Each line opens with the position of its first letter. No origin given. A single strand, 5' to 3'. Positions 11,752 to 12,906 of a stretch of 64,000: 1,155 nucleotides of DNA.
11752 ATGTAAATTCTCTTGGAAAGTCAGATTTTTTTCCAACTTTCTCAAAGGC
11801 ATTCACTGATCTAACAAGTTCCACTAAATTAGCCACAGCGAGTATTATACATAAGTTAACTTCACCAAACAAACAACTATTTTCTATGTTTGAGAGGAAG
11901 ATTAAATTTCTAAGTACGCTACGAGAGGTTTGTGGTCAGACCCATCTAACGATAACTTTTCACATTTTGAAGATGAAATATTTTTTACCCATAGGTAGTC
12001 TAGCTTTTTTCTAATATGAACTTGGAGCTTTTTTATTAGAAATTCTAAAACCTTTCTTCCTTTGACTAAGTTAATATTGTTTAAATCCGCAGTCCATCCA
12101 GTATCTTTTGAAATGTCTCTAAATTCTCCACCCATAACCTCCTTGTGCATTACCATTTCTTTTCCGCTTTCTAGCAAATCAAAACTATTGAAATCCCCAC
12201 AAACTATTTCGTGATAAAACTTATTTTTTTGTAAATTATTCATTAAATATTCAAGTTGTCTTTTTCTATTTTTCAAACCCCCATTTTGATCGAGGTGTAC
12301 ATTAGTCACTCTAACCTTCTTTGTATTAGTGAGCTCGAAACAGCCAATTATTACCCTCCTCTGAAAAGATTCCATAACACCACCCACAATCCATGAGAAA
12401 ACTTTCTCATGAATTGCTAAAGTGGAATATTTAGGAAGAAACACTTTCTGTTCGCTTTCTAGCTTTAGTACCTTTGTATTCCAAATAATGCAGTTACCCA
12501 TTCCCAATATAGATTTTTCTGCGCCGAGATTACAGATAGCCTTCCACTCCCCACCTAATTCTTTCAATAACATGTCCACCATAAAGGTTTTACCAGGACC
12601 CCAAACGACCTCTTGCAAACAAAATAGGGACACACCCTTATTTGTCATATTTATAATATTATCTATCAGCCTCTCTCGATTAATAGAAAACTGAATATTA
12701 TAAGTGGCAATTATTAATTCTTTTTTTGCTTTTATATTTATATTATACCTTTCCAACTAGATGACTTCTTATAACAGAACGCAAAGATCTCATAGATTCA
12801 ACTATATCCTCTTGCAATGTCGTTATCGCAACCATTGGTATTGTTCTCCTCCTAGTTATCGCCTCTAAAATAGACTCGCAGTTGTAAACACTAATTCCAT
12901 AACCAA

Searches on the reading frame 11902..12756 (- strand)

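Call 58: search_protein_families(library=pfam, proteins=[window:11902-12756:-], max_evalue=0.00001)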
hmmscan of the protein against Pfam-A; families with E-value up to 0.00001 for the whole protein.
window:11902-12756:- (284 aa): 0 families

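Call 60: search_protein_families(library=ncbifam, proteins=[window:11902-12756:-], max_evalue=0.01)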
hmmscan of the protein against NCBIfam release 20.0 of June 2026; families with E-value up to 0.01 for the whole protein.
window:11902-12756:- (284 aa): 3 families
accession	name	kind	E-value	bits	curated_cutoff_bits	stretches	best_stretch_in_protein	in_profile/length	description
NF003840.0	PRK05421.1-2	equivalog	1.2e-06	27.9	163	1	139-192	159-212/282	endonuclease/exonuclease/phosphatase family protein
NF003842.0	PRK05421.1-4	equivalog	8.3e-06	25.4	144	0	243-283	215-256/259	endonuclease/exonuclease/phosphatase family protein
NF003841.0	PRK05421.1-3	equivalog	0.00037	20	223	0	233-281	209-257/261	endonuclease/exonuclease/phosphatase family protein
